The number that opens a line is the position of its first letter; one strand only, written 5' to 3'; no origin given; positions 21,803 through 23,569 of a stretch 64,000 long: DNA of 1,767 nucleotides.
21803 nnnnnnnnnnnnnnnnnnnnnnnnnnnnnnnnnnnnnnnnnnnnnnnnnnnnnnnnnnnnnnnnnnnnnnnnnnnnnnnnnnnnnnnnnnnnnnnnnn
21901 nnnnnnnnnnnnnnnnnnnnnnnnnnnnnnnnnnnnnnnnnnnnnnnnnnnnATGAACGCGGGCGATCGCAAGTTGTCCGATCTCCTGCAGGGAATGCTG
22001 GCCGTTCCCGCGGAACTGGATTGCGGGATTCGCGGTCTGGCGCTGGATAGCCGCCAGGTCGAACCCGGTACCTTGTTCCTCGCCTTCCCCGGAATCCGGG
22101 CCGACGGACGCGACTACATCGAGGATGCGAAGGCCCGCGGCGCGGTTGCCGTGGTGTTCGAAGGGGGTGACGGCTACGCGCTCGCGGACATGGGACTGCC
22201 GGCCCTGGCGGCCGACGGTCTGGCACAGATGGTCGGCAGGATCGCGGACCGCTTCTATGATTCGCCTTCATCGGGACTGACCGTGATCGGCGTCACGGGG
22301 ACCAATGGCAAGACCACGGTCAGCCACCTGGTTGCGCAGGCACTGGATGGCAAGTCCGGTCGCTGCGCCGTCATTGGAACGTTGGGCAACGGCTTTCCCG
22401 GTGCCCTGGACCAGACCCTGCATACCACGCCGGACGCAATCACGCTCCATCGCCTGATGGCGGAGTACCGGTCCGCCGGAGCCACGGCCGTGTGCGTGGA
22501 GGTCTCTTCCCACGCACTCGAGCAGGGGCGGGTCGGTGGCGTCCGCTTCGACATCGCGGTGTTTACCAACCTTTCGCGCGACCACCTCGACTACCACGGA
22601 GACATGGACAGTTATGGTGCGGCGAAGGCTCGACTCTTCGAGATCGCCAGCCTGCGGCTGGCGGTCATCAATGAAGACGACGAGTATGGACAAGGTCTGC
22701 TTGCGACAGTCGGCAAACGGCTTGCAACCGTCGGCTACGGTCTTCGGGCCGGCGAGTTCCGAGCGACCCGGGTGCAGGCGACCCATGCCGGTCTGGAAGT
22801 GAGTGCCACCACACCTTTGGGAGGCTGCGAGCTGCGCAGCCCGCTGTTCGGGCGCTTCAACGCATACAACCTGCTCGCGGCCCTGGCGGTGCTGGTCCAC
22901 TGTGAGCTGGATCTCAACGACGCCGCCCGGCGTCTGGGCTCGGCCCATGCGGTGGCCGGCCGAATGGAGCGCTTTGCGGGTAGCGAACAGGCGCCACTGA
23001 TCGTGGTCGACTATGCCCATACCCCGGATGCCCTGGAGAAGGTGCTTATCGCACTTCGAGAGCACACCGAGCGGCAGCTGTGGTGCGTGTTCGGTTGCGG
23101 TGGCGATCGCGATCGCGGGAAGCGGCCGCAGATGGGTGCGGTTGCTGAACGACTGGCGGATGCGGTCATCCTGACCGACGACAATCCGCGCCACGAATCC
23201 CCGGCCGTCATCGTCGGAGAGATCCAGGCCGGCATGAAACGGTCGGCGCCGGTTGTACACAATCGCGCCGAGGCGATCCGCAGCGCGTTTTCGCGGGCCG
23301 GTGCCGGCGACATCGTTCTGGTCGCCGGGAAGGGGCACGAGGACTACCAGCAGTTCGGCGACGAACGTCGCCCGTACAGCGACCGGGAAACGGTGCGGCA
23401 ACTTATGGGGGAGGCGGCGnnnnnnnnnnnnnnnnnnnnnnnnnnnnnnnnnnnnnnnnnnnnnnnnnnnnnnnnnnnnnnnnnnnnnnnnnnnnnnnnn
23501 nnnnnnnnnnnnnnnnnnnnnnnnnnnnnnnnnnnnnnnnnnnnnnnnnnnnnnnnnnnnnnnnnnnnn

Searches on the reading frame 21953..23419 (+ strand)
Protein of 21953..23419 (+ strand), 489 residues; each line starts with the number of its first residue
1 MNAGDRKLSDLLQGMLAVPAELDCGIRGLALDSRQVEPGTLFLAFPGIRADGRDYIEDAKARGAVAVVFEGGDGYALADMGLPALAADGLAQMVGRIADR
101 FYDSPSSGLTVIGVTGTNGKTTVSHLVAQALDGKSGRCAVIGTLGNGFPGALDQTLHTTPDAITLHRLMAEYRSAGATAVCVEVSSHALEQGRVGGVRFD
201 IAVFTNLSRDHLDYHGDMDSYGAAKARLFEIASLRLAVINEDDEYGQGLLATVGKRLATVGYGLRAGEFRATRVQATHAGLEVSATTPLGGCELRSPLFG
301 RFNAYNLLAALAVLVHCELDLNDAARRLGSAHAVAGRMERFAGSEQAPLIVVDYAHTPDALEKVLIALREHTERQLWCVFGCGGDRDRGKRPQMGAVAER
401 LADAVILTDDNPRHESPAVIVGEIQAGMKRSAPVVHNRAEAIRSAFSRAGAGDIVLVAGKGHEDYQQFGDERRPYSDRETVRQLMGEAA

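Call 48: find_encoding_contigs(protein=window:21953-23419:+, flank=10000, max_places=4)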
Protein window:21953-23419:+ (489 aa): 11 contigs read that carry it; 4 places shown.
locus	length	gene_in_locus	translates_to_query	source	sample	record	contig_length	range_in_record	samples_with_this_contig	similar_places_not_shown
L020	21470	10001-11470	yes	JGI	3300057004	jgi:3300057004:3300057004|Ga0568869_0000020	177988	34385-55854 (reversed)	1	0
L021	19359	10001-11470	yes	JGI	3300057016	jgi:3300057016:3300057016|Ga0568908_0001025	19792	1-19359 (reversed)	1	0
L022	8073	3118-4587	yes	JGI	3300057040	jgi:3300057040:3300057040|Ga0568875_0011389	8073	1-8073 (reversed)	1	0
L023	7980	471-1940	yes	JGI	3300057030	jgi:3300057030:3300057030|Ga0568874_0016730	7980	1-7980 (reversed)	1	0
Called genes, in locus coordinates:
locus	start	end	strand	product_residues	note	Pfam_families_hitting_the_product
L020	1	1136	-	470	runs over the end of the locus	PF01565:FAD_binding_4, PF02913:FAD-oxidase_C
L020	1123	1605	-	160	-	PF01467:CTP_transf_like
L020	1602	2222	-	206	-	PF13580:SIS_2, PF01380:SIS (weak)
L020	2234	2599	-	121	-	PF02021:UPF0102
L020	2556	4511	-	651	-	PF04348:LppC, PF13458:Peripla_BP_6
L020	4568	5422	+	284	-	PF00590:TP_methylase, PF23016:RsmI_C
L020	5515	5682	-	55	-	-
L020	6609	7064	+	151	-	PF02381:MraZ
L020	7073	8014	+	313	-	PF01795:Methyltransf_5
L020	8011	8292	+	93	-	PF04999:FtsL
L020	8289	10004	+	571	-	PF03717:PBP_dimer, PF21922:PBP_dimer_2 (faint), PF00905:Transpeptidase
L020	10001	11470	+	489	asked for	PF01225:Mur_ligase, PF08245:Mur_ligase_M, PF02875:Mur_ligase_C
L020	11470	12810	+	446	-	PF01225:Mur_ligase (weak), PF08245:Mur_ligase_M, PF02875:Mur_ligase_C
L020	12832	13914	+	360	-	PF00953:Glycos_transf_4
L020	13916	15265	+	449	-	PF21799:MurD-like_N, PF08245:Mur_ligase_M, PF02875:Mur_ligase_C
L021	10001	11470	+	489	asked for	PF01225:Mur_ligase, PF08245:Mur_ligase_M, PF02875:Mur_ligase_C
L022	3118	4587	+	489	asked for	PF01225:Mur_ligase, PF08245:Mur_ligase_M, PF02875:Mur_ligase_C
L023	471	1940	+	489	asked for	PF01225:Mur_ligase, PF08245:Mur_ligase_M, PF02875:Mur_ligase_C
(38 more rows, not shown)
